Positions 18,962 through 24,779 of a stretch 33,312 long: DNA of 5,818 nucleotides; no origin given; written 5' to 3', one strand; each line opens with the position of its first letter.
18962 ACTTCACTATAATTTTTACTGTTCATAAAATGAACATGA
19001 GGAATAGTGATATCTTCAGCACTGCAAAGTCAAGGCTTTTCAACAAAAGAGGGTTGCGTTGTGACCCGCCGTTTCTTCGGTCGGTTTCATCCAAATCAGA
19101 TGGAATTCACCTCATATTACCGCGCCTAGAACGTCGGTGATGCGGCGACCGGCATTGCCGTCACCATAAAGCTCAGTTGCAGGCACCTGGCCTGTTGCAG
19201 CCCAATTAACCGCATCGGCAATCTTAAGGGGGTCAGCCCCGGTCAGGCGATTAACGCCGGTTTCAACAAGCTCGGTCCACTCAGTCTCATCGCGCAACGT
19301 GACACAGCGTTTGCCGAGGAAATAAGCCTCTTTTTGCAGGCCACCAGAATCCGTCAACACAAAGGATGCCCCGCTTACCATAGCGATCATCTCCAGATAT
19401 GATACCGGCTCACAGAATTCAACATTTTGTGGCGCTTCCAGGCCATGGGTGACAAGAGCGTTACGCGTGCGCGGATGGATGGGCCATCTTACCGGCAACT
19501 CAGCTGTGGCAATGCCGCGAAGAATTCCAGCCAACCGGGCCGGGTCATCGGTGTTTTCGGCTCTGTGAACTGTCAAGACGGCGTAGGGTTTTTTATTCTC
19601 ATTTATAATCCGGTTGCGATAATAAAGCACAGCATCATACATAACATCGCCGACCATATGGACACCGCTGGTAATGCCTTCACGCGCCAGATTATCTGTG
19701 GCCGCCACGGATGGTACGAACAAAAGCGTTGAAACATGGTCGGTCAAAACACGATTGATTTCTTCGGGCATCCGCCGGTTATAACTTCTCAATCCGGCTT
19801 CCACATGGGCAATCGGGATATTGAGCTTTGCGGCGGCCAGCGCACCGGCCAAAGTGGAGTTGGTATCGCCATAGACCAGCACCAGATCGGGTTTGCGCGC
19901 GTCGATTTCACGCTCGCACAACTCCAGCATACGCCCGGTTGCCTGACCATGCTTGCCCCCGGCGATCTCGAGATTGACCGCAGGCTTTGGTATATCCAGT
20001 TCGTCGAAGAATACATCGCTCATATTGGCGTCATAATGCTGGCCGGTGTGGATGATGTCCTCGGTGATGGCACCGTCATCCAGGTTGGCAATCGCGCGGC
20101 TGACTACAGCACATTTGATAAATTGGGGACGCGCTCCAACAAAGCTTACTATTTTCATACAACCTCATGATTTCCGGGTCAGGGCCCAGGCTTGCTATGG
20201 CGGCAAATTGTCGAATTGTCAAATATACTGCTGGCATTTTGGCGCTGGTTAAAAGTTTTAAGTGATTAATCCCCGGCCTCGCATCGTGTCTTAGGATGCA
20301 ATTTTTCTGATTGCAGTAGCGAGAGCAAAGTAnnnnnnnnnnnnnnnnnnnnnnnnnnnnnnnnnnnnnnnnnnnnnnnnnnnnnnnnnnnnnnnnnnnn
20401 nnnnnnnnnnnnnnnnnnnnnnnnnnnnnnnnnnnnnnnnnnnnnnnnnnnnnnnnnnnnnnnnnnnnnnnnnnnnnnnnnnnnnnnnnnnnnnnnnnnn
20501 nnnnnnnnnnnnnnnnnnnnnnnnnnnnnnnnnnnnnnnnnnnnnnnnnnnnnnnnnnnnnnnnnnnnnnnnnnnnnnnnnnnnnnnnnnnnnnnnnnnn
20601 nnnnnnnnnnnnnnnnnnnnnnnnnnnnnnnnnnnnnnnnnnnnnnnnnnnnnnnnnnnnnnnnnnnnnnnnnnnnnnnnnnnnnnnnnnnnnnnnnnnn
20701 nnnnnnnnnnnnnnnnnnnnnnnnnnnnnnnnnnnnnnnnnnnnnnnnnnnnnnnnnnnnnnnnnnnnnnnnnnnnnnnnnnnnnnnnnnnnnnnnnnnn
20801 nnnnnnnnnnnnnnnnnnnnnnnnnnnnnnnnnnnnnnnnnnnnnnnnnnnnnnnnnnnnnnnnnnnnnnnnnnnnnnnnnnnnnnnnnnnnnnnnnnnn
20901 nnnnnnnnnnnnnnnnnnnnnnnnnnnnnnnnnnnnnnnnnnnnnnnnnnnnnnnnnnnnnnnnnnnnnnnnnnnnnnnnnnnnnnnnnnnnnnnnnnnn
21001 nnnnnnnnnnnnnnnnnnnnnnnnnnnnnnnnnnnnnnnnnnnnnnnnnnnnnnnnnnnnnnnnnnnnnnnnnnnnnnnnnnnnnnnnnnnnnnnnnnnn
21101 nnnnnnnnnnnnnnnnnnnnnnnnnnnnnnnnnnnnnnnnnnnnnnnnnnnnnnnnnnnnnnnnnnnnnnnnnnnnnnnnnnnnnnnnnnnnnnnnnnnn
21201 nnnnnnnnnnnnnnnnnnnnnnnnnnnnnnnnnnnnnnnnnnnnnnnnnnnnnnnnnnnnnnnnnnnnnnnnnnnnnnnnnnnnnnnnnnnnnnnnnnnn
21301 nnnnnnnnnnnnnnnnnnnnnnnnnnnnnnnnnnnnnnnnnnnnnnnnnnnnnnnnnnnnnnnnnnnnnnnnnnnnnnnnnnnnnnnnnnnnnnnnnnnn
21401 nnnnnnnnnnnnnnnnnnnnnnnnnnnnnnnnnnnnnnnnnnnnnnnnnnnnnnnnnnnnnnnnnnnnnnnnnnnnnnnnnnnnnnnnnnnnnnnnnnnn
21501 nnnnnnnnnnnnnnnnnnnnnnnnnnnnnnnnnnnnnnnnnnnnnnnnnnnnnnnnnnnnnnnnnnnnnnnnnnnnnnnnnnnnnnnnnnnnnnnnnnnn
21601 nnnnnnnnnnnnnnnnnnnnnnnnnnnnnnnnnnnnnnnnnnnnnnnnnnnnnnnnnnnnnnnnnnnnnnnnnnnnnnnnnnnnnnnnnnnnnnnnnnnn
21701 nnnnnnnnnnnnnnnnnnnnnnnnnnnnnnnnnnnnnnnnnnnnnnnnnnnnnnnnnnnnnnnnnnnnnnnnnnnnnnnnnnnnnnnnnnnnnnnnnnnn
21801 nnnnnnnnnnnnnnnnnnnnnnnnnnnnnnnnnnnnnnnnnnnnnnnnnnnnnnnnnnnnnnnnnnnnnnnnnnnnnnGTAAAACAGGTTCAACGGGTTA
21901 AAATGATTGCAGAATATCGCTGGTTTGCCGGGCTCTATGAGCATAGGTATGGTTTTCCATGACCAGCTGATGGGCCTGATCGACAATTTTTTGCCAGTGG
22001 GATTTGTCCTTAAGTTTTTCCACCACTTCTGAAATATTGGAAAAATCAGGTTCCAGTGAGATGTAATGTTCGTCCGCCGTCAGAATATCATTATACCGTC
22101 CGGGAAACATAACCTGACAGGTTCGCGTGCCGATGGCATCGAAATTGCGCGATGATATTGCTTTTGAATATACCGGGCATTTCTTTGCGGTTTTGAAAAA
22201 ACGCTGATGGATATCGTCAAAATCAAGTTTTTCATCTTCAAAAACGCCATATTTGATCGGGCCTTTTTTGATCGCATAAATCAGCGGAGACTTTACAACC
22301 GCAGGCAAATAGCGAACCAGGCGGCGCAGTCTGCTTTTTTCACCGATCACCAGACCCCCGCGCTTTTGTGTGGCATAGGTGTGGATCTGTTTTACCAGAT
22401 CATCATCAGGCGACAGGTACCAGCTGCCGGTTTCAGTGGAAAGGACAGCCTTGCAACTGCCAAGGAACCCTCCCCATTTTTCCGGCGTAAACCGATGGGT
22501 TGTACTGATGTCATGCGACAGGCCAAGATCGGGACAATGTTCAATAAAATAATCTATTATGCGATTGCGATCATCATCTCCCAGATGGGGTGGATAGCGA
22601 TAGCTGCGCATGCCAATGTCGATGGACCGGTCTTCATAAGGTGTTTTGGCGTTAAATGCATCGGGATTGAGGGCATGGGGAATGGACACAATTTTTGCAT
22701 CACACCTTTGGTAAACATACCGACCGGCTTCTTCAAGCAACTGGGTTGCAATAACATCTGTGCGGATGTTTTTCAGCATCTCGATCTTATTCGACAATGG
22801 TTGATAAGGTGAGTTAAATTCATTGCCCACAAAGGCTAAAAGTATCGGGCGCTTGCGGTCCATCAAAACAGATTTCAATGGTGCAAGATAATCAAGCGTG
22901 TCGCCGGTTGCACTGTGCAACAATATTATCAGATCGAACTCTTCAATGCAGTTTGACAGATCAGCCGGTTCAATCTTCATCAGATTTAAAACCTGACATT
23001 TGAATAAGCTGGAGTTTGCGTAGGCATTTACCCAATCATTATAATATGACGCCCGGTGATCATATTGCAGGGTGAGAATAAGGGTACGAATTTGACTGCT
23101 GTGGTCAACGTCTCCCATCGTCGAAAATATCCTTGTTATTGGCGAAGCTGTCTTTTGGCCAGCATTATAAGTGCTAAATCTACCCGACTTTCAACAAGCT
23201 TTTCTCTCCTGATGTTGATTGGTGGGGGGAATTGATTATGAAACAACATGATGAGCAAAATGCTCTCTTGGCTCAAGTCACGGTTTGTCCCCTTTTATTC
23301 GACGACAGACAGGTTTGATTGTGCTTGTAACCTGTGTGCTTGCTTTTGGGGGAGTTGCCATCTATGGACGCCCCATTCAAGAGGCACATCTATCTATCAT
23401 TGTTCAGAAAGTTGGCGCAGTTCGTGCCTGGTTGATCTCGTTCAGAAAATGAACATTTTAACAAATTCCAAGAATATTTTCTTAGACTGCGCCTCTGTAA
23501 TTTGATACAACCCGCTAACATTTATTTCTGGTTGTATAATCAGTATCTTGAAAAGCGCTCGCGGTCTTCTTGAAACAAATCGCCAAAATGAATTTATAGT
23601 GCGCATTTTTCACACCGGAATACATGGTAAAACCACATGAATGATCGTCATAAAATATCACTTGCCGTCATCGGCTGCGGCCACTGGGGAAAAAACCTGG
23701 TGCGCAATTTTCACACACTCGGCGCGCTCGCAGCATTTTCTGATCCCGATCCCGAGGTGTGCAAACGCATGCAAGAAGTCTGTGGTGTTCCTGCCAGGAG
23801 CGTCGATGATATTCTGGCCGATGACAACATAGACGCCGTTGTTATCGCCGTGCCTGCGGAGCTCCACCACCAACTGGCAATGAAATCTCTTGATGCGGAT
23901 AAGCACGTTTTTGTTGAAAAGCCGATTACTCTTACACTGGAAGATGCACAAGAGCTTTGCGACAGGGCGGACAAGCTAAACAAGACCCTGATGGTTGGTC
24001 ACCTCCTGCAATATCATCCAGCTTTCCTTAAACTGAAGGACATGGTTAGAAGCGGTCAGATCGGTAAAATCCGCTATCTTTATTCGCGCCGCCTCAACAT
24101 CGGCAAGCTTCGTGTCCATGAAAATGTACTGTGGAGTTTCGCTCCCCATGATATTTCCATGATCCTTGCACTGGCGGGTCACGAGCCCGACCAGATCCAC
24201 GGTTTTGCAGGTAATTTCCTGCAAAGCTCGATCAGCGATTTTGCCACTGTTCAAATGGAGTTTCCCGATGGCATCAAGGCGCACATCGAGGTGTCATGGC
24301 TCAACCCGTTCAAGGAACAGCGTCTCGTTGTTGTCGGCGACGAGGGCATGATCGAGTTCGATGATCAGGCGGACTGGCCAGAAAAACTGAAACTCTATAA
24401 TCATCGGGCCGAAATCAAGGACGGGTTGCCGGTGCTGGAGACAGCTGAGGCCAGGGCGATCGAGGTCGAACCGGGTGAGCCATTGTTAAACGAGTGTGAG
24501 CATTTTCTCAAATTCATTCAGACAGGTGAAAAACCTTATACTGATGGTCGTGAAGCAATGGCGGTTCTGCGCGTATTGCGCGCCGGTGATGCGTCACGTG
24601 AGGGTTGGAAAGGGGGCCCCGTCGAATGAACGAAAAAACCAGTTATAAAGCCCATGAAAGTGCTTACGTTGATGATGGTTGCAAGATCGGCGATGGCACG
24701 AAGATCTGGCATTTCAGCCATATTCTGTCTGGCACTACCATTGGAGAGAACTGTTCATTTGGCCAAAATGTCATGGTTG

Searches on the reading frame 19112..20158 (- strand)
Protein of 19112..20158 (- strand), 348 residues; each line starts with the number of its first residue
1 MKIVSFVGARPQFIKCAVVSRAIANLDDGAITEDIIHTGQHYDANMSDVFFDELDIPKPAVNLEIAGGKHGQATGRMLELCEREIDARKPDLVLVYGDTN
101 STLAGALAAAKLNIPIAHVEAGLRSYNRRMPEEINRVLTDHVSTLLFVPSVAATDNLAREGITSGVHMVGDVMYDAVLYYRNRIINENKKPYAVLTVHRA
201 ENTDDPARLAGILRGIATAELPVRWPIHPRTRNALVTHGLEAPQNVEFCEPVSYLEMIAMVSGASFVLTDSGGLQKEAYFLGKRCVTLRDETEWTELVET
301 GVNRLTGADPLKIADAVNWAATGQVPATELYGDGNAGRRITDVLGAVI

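Call 48: search_protein_families(library=pfam, proteins=[window:19112-20158:-], max_evalue=0.001)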
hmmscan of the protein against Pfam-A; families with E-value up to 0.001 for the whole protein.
window:19112-20158:- (348 aa): 1 family
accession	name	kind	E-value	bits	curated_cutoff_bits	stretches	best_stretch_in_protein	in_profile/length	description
PF02350.25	Epimerase_2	-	5.2e-102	341.7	30.6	1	29-344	7-346/347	UDP-N-acetylglucosamine 2-epimerase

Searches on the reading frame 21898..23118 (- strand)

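Call 48: search_protein_families(library=pfam, proteins=[window:21898-23118:-], max_evalue=0.001)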
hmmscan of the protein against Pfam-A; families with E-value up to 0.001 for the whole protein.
window:21898-23118:- (406 aa): 1 family
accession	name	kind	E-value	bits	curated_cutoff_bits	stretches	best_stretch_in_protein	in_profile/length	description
PF13524.12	Glyco_trans_1_2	-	2.6e-06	27.9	25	1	318-399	60-142/144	Glycosyl transferase-like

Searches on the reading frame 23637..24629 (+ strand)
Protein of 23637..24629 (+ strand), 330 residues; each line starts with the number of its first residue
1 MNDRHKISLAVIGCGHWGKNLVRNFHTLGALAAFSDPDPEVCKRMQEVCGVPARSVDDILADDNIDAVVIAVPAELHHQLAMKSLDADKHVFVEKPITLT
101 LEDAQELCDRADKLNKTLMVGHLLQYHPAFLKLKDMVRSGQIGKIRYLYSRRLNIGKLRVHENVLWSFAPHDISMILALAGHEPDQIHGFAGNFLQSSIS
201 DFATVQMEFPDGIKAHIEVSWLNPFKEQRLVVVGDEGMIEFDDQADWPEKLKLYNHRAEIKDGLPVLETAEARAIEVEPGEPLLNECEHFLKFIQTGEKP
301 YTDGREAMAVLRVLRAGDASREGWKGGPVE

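Call 49: search_protein_families(library=pfam, proteins=[window:23637-24629:+], max_evalue=0.001)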
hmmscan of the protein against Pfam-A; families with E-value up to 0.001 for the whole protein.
window:23637-24629:+ (330 aa): 4 families
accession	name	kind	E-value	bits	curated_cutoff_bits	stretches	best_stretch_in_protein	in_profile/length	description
PF01408.29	GFO_IDH_MocA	-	8.5e-27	94.7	24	1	8-122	2-120/120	Oxidoreductase family, NAD-binding Rossmann fold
PF22725.1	GFO_IDH_MocA_C3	-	1.1e-18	67.8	27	1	130-240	1-124/124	GFO/IDH/MocA C-terminal domain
PF02894.22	GFO_IDH_MocA_C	-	6.6e-07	29.8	22.9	1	164-322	42-211/218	Oxidoreductase family, C-terminal alpha/beta domain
PF03807.23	F420_oxidored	-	0.00054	20.9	21.6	0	9-84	2-79/94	NADP oxidoreductase coenzyme F420-dependent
